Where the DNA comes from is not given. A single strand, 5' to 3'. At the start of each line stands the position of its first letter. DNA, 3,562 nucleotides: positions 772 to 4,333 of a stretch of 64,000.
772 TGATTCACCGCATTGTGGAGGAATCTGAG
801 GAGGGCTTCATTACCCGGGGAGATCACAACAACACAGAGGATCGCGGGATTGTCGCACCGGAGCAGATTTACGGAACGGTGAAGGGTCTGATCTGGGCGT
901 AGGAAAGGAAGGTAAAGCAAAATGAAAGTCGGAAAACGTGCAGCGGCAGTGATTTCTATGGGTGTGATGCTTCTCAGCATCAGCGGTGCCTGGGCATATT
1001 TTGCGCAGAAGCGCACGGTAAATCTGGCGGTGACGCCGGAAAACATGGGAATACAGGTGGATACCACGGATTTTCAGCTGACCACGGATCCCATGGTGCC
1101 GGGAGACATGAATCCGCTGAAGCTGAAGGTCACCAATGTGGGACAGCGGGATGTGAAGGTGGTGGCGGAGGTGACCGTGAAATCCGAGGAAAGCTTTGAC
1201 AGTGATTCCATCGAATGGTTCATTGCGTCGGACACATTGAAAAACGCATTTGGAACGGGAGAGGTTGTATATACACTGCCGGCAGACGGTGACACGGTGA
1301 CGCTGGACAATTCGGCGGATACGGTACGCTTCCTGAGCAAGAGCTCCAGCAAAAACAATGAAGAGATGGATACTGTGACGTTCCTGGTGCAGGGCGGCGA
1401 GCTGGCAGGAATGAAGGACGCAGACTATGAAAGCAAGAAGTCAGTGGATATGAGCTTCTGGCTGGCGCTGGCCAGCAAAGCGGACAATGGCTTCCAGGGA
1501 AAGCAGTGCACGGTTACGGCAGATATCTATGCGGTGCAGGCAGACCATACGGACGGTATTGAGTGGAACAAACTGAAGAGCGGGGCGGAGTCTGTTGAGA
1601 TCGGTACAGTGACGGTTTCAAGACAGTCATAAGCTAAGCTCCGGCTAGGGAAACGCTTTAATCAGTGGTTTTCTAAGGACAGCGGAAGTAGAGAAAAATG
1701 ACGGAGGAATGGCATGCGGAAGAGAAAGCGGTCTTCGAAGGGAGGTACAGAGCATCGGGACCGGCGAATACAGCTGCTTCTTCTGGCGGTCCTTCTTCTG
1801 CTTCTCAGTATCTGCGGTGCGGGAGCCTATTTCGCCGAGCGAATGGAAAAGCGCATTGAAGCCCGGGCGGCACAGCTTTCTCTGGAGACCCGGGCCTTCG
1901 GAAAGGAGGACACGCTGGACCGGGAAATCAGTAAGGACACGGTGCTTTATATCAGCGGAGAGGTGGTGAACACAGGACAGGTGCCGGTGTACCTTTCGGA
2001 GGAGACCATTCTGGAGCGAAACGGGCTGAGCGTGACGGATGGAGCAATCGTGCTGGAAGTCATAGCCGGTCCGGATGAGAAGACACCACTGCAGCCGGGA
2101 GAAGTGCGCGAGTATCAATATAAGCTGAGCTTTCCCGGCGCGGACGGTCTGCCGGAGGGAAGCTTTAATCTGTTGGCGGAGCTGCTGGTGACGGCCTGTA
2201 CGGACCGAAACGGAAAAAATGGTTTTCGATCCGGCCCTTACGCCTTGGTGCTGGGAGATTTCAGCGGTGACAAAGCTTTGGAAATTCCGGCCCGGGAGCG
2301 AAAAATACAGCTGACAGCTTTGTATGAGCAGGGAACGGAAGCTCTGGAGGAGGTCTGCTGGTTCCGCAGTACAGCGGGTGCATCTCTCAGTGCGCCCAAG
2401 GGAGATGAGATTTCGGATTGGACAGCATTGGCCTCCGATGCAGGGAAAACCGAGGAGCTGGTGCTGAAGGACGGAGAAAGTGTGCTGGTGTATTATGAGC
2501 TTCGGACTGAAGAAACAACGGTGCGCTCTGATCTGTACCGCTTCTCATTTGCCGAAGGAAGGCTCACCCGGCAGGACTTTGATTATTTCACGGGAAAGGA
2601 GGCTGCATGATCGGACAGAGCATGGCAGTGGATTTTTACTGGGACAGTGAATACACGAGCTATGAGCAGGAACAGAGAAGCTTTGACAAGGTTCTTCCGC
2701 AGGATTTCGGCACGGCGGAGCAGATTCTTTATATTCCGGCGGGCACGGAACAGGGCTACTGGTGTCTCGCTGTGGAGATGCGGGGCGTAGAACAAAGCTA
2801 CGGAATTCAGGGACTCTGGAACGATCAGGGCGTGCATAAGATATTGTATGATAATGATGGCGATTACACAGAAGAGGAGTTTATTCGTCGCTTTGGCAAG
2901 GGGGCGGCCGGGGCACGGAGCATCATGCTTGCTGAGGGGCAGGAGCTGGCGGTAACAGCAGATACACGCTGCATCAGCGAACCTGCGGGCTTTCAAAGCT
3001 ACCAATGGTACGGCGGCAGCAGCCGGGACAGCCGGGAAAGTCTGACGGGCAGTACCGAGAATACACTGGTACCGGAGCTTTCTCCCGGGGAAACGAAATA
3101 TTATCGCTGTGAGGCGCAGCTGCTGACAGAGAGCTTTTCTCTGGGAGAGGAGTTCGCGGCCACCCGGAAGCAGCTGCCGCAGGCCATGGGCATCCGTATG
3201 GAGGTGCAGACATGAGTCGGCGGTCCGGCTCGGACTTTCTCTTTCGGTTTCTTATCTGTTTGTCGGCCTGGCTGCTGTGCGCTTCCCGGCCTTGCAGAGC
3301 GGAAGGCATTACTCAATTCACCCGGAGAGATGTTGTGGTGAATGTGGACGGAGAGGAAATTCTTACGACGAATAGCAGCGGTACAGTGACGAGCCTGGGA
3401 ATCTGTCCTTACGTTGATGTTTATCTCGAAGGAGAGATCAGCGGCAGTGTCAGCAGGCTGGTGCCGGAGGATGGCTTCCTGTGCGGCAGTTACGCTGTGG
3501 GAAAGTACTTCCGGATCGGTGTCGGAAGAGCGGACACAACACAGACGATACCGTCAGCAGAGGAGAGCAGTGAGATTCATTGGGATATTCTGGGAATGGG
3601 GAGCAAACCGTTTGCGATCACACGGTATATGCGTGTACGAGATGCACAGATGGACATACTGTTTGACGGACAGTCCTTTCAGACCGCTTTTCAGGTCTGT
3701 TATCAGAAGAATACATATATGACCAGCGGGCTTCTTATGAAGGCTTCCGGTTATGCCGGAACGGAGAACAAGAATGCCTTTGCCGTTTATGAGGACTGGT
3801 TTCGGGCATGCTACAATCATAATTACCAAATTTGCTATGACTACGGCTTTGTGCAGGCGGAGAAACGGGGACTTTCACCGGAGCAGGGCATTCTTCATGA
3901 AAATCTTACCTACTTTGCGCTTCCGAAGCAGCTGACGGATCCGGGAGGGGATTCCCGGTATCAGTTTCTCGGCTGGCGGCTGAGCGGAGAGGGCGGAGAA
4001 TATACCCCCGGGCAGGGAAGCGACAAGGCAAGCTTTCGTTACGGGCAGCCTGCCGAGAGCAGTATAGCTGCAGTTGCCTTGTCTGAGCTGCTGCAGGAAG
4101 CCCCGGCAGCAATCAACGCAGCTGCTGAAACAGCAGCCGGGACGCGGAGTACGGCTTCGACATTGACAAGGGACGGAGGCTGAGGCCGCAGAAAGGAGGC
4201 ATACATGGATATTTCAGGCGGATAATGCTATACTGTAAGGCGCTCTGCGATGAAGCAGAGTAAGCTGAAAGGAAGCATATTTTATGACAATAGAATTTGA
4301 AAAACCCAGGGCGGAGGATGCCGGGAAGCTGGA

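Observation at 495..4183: SipW-processed TasA-like fibre/pilus operon with two pilin-like and two accessory genes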

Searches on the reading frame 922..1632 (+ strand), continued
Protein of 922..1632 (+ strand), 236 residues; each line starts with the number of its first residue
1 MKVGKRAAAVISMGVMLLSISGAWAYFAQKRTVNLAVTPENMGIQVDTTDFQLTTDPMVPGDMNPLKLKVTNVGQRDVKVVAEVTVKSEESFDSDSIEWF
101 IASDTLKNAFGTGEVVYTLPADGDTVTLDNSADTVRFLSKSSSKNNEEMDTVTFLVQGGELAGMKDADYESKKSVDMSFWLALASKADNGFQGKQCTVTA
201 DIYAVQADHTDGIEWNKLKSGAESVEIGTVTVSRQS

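Call 67: search_protein_families(library=ncbifam, proteins=[P0033, P0034, P0035, P0036, P0037, P0038, P0039, P0041, P0044, P0056], max_evalue=0.01)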
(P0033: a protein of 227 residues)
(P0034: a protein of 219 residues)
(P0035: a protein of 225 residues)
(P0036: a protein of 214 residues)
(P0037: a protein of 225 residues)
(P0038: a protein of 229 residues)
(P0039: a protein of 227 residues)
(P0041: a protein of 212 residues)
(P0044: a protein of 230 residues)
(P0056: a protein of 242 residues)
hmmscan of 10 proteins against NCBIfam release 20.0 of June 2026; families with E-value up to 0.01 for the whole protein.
P0033 (227 aa): 3 families
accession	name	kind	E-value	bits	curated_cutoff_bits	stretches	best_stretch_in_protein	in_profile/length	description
TIGR04090.1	exp_by_SipW_IV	subfamily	4.5e-07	29.8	60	1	9-85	4-79/241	BsaA family SipW-dependent biofilm matrix protein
NF005435.1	PRK07021.1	equivalog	0.0051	16.7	131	1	3-58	4-62/157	flagellar basal body-associated protein FliL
NF009420.1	PRK12785.1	equivalog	0.0064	16.3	197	1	2-59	16-70/161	flagellar basal body-associated protein FliL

P0034 (219 aa): 2 families
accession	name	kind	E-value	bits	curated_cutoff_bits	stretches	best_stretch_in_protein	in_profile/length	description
TIGR04090.1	exp_by_SipW_IV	subfamily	0.0012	18.6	60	1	11-90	6-84/241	BsaA family SipW-dependent biofilm matrix protein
NF046066.1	BioflmMtrxTasA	equivalog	0.0072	15.8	450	0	2-78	2-80/264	biofilm matrix protein TasA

P0035 (225 aa): 1 family
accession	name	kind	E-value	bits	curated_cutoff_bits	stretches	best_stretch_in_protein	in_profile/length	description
TIGR04090.1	exp_by_SipW_IV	subfamily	9.1e-07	28.8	60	1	11-80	7-75/241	BsaA family SipW-dependent biofilm matrix protein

P0036 (214 aa): 0 families

P0037 (225 aa): 2 families
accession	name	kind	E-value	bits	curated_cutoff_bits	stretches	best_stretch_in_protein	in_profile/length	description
TIGR04090.1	exp_by_SipW_IV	subfamily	0.0013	18.5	60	1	8-167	4-159/241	BsaA family SipW-dependent biofilm matrix protein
TIGR04088.1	cognate_SipW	domain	0.0084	16.2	19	0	13-42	5-34/34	SipW-dependent-type signal peptide-containing protein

P0038 (229 aa): 2 families
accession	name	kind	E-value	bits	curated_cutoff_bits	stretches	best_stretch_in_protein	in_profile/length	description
TIGR04088.1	cognate_SipW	domain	0.0038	17.3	19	1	9-41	2-34/34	SipW-dependent-type signal peptide-containing protein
NF011792.0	PRK15260.1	equivalog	0.0067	16.3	264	0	174-222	32-80/178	fimbrial protein SteF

P0039 (227 aa): 0 families

P0041 (212 aa): 0 families

P0044 (230 aa): 0 families

P0056 (242 aa): 0 families

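Call 69: search_solved_structures(query=A6, max_evalue=10, show_alignments=1)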
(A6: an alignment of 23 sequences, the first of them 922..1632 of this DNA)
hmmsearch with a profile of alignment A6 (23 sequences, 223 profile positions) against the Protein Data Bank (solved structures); distinct sequences matched with E-value up to 10: 3.
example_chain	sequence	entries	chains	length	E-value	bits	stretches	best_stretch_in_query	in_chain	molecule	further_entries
5v7q_P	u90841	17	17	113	0.65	13.1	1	47-89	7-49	50S ribosomal protein L19 | Large ribosomal subunit protein bL19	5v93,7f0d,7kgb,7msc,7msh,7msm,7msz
8aur_A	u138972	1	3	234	0.81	12.8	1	28-79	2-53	Major biofilm matrix component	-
8ayd_AA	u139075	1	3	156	1.2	12.2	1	56-106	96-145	3-hydroxyacyl-[acyl-carrier-protein] dehydratase FabZ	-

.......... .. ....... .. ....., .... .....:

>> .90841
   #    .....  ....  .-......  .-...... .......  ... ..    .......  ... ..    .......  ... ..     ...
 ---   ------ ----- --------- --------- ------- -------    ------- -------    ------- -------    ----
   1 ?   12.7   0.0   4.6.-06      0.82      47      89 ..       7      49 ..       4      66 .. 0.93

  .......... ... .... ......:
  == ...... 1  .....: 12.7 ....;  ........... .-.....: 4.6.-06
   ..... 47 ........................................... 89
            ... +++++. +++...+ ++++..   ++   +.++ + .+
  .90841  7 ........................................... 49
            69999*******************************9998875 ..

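Call 75: find_encoding_contigs(protein=P0033, flank=8000, max_places=2)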
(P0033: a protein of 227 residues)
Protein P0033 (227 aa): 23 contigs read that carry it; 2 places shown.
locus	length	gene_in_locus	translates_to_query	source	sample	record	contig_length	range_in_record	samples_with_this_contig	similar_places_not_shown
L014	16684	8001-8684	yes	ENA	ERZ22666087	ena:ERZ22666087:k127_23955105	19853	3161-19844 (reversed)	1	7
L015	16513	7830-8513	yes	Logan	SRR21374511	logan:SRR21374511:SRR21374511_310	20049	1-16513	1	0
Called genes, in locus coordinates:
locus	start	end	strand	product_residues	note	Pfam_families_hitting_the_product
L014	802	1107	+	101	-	-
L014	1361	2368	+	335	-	PF08279:HTH_11, PF03099:BPL_LplA_LipB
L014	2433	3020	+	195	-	-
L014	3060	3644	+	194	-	PF00625:Guanylate_kin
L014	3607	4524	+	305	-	PF13177:DNA_pol3_delta2, PF09115:DNApol3-delta_C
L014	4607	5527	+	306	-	PF04468:PSP1, PF28472:PSP1_3rd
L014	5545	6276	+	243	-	PF02475:TRM5-TYW2_MTfase, PF05175:MTS, PF06325:PrmA (weak), PF13847:Methyltransf_31 (weak)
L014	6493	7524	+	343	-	-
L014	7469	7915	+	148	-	PF10502:Peptidase_S26 (weak), PF00717:Peptidase_S24 (weak)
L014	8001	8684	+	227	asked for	PF12389:Peptidase_M73 (weak)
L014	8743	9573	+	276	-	-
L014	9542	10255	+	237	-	-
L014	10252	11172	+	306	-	-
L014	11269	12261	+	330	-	PF09924:LPG_synthase_C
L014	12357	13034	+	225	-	PF13527:Acetyltransf_9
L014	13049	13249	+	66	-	PF06107:DUF951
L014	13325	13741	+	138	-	PF01250:Ribosomal_S6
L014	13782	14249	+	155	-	PF00436:SSB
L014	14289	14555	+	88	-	PF01084:Ribosomal_S18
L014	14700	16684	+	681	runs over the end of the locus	PF24898:GGDEF_GdpP, PF01368:DHH, PF02272:DHHA1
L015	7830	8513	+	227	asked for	PF12389:Peptidase_M73 (weak)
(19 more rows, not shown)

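Call 79: find_encoding_contigs(protein=P0034, flank=7000, max_places=1)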
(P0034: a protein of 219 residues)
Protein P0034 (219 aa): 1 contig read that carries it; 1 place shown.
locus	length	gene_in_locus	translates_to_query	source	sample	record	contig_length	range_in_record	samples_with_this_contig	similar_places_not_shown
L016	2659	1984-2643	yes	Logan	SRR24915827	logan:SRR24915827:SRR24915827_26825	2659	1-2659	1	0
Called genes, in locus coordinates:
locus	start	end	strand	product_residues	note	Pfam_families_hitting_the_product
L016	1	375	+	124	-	?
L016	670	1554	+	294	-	-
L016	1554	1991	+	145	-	-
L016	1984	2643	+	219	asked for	PF12389:Peptidase_M73 (weak)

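Call 80: find_encoding_contigs(protein=P0039, flank=7000, max_places=1)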
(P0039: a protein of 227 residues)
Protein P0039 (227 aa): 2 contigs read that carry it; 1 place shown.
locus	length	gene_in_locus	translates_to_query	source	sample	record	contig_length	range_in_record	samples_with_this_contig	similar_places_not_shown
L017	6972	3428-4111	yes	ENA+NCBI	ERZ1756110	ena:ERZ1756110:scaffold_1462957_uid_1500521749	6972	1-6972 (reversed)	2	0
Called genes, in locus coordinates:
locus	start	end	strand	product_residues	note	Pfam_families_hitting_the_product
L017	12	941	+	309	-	PF04468:PSP1, PF28472:PSP1_3rd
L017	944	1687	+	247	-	PF02475:TRM5-TYW2_MTfase, PF05175:MTS, PF06325:PrmA (weak), PF13847:Methyltransf_31, PF13649:Methyltransf_25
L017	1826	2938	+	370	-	-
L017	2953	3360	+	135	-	PF10502:Peptidase_S26, PF00717:Peptidase_S24 (weak)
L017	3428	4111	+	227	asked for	PF12389:Peptidase_M73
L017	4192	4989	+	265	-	-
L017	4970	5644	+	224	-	-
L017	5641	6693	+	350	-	-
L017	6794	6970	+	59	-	?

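Call 81: find_encoding_contigs(protein=P0037, flank=7000, max_places=1)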
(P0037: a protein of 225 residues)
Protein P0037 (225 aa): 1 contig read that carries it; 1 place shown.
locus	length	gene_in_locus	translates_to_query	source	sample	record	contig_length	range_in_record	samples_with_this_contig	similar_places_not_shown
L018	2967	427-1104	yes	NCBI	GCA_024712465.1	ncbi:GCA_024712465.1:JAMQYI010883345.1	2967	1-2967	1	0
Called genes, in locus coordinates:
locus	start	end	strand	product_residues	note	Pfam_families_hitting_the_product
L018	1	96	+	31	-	?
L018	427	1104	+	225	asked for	PF12389:Peptidase_M73 (weak)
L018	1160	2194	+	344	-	-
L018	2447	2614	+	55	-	-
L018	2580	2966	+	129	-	?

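Call 90: search_protein_families(library=pfam, proteins=[L014:8743-9570:+, L017:4120-4986:+, L018:1106-2191:+, L014:9542-10252:+, L017:4970-5641:+, L014:10252-11169:+, L017:5641-6690:+, L014:6457-7521:+, L016:670-1551:+, L017:1826-2935:+], max_evalue=1)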
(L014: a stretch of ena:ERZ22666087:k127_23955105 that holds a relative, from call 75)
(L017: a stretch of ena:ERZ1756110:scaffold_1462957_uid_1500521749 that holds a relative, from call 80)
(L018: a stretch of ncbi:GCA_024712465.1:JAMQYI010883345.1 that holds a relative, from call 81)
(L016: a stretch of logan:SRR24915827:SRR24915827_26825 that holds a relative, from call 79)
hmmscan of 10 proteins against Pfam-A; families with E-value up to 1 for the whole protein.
L014:8743-9570:+ (276 aa): 1 family
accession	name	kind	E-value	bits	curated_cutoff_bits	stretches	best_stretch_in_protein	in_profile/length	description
PF07811.17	TadE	-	0.024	15.2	22.9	1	9-39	11-41/43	TadE-like protein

L017:4120-4986:+ (289 aa): 0 families

L018:1106-2191:+ (362 aa): 0 families

L014:9542-10252:+ (237 aa): 1 family
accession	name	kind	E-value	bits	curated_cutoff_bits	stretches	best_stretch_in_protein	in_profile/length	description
PF24777.1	DUF7700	-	0.094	13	25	1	95-133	2-40/115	Domain of unknown function (DUF7700)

L017:4970-5641:+ (224 aa): 2 families
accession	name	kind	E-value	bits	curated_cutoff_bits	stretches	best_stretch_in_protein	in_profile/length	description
PF16394.10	DUF5003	-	0.058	12.8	25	0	144-173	120-149/341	Domain of unknown function (DUF5003)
PF12385.14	Peptidase_C70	-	0.11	12.8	19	1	92-169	16-85/141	Papain-like cysteine protease AvrRpt2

L014:10252-11169:+ (306 aa): 0 families

L017:5641-6690:+ (350 aa): 0 families

L014:6457-7521:+ (355 aa): 1 family
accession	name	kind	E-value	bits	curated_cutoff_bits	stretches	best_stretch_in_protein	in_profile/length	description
PF16118.10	DUF4834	-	0.4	12.1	27.8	1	309-354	6-51/99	Domain of unknown function (DUF4834)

L016:670-1551:+ (294 aa): 2 families
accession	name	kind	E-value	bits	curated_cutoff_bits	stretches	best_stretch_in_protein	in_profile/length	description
PF14289.11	DUF4369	-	0.023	15.7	25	1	28-64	32-69/91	Domain of unknown function (DUF4369)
PF16736.11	sCache_like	-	0.22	12.3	27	0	30-81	52-108/117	Single Cache-like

L017:1826-2935:+ (370 aa): 9 families
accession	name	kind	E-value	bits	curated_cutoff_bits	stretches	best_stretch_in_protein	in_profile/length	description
PF02790.20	COX2_TM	-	0.037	14.6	22.8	1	319-346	26-54/88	Cytochrome C oxidase subunit II, transmembrane domain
PF17231.7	DUF5305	-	0.048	13.5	29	1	294-352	93-151/217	Family of unknown function (DUF5305)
PF24838.2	8xMP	-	0.091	13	30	1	308-352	40-84/136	Octameric membrane protein family (8xMP)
PF16118.10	DUF4834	-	0.13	13.6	27.8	1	317-355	6-50/99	Domain of unknown function (DUF4834)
PF14851.11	FAM176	-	0.13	12.5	31.5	1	301-354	8-63/152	FAM176 family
PF24335.1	DUF7503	-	0.15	12.1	27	1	302-325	2-25/42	Family of unknown function (DUF7503)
PF07172.16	GRP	-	0.18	12.9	30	0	322-363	6-47/90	Glycine rich protein family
PF09911.14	DUF2140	-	0.18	11.8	34.3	1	318-354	6-42/187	Uncharacterized protein conserved in bacteria (DUF2140)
PF14316.11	DUF4381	-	0.2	12.4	27.2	1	312-360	9-59/145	Domain of unknown function (DUF4381)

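Call 105: find_homologous_proteins(query=A12, max_evalue=0.001)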
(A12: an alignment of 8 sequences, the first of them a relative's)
Query A12 (8 sequences) (355 aa, profile of the alignment): 2 proteins with E <= 0.001 among 8000 candidates.
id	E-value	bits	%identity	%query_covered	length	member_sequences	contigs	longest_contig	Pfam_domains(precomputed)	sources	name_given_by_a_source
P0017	1.6e-185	635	27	43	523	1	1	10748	PF00717.29,PF10502.15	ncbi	-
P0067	2.8e-96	341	100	97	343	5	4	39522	-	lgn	-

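Call 108: find_encoding_contigs(protein=P0035, flank=7000, max_places=1)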
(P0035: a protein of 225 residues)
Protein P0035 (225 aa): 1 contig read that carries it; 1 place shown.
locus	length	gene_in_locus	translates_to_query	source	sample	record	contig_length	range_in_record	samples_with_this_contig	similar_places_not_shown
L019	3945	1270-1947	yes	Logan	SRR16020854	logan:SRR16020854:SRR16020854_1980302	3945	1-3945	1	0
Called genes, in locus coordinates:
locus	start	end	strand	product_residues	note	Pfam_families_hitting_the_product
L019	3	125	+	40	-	?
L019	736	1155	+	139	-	-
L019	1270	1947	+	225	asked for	PF12389:Peptidase_M73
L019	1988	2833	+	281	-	-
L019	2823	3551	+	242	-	-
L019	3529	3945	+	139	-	?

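Call 109: find_encoding_contigs(protein=P0038, flank=7000, max_places=1)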
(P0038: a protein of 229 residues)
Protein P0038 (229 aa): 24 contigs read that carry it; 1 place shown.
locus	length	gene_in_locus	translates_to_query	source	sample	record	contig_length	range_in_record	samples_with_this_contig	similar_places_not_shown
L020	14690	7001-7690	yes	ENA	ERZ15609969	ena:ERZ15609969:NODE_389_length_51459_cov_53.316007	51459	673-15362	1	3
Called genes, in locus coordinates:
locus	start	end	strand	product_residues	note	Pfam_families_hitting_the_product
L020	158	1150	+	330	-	PF08279:HTH_11, PF03099:BPL_LplA_LipB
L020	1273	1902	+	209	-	-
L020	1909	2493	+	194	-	PF00625:Guanylate_kin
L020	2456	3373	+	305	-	PF13177:DNA_pol3_delta2, PF09115:DNApol3-delta_C (weak)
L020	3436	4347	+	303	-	PF04468:PSP1, PF28472:PSP1_3rd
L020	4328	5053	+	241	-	PF02475:TRM5-TYW2_MTfase, PF05175:MTS (weak)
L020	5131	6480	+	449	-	-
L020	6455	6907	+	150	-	PF00717:Peptidase_S24 (weak)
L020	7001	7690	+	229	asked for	PF12389:Peptidase_M73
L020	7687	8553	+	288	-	-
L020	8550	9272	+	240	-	-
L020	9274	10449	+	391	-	-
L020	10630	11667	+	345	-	PF09924:LPG_synthase_C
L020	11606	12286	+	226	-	PF13527:Acetyltransf_9, PF00583:Acetyltransf_1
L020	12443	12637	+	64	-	PF06107:DUF951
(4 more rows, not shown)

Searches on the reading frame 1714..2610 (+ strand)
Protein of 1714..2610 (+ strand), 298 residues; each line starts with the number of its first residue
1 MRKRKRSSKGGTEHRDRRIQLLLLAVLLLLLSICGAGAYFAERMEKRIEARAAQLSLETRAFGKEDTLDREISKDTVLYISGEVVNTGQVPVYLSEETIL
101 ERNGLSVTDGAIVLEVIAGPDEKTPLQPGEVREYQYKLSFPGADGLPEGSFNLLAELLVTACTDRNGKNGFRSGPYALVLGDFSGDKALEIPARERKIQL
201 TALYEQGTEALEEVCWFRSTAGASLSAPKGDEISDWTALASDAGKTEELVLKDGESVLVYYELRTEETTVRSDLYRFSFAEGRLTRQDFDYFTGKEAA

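Call 4: search_protein_families(library=pfam, proteins=[window:1714-2610:+], max_evalue=1)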
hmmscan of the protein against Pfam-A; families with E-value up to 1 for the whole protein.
window:1714-2610:+ (298 aa): 0 families

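Call 5: search_protein_families(library=ncbifam, proteins=[window:1714-2610:+], max_evalue=1)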
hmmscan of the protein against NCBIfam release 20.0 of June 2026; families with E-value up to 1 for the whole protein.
window:1714-2610:+ (298 aa): 1 family
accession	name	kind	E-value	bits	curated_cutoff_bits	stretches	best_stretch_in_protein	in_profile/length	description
NF005565.0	PRK07235.1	subfamily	0.023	13.3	545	1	106-136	236-266/506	amidase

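Call 8: search_solved_structures(query=window:1714-2610:+, max_evalue=10)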
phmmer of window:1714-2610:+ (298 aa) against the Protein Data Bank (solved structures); distinct sequences matched with E-value up to 10: 1.
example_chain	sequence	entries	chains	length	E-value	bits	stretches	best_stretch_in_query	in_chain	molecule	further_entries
5wlc_NC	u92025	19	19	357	0.34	13.6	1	42-109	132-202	Lcp5 | U3 small nucleolar ribonucleoprotein protein LCP5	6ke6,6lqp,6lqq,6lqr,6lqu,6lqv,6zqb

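Call 58: search_solved_structures(query=A3, max_evalue=10)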
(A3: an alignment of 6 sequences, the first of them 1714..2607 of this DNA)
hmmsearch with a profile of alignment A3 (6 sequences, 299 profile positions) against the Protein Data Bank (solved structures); distinct sequences matched with E-value up to 10: 1.
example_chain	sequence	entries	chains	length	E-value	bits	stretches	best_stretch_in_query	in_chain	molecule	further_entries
8xa4_A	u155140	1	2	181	0.82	11.8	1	12-79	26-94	Protein OPG161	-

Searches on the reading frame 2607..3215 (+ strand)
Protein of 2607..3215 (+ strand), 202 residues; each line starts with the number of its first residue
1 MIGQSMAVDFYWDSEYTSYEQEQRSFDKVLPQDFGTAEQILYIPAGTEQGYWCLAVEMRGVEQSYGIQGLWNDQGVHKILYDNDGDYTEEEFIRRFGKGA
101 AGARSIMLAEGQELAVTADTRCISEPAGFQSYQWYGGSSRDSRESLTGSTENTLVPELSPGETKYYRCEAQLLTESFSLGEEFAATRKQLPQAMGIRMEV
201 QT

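Call 4: search_protein_families(library=pfam, proteins=[window:2607-3215:+], max_evalue=1)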
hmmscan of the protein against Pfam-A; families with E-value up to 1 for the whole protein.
window:2607-3215:+ (202 aa): 0 families

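Call 5: search_protein_families(library=ncbifam, proteins=[window:2607-3215:+], max_evalue=1)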
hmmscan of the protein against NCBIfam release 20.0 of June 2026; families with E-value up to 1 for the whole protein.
window:2607-3215:+ (202 aa): 0 families

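Call 59: search_solved_structures(query=A4, max_evalue=10)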
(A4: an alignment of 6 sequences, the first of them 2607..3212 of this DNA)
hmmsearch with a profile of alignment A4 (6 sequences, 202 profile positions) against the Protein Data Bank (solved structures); distinct sequences matched with E-value up to 10: 6.
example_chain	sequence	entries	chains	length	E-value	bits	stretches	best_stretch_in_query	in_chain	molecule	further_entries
5jk9_A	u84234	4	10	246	0.28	13.7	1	102-185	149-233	Izumo sperm-egg fusion protein 1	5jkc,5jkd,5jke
5f4t_A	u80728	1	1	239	0.28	13.7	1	102-184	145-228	Izumo sperm-egg fusion protein 1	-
5f4v_A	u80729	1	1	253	0.29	13.7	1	102-185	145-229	Izumo sperm-egg fusion protein 1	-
5f4e_A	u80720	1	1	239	0.3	13.6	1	102-183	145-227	Izumo sperm-egg fusion protein 1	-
1uuz_A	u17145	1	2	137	1.4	11.4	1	121-148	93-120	INHIBITOR OF VERTEBRATE LYSOZYME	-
4ps6_A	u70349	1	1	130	1.4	11.4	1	121-148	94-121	Inhibitor of vertebrate lysozyme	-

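Call 91: search_solved_structures(query=A10, max_evalue=10)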
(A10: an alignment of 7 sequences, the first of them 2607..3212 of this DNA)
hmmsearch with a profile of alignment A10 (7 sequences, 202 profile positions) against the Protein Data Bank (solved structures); distinct sequences matched with E-value up to 10: 3.
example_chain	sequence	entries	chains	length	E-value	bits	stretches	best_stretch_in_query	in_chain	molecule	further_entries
7r67_A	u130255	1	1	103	1.4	11.6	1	135-177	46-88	Obscurin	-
3gag_A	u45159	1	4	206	1.5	11.4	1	15-56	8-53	Putative NADH dehydrogenase, NADPH nitroreductase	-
5wi2_A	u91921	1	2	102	1.6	11.4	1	113-158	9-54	cDNA FLJ56409, highly similar to Serine/threonine-protein kinase Chk1 (EC 2.7.11.1)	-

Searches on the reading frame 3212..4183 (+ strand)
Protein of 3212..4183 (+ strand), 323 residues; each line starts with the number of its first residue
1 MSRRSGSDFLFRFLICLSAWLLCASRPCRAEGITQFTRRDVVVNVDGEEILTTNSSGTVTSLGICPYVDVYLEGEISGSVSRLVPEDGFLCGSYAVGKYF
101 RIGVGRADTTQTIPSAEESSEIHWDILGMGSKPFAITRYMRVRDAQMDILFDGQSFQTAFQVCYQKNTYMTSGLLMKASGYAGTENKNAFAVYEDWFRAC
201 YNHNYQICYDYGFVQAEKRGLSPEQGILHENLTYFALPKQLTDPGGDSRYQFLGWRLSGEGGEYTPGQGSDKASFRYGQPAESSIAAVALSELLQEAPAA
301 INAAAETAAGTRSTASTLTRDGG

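Call 4: search_protein_families(library=pfam, proteins=[window:3212-4183:+], max_evalue=1)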
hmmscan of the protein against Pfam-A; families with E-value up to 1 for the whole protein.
window:3212-4183:+ (323 aa): 1 family
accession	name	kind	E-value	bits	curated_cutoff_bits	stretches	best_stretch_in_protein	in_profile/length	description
PF12741.13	SusD-like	-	0.18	11.2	27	1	156-208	39-90/495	Susd and RagB outer membrane lipoprotein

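Call 5: search_protein_families(library=ncbifam, proteins=[window:3212-4183:+], max_evalue=1)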
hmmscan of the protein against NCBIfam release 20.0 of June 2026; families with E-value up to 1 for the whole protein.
window:3212-4183:+ (323 aa): 0 families

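Call 60: search_solved_structures(query=A5, max_evalue=10, show_alignments=2)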
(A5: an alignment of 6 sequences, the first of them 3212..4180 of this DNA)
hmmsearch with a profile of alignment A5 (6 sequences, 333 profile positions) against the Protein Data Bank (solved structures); distinct sequences matched with E-value up to 10: 0.

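Call 92: search_solved_structures(query=A11, max_evalue=10)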
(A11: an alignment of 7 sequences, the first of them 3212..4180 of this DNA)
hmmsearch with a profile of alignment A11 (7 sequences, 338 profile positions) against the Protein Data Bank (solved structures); distinct sequences matched with E-value up to 10: 0.
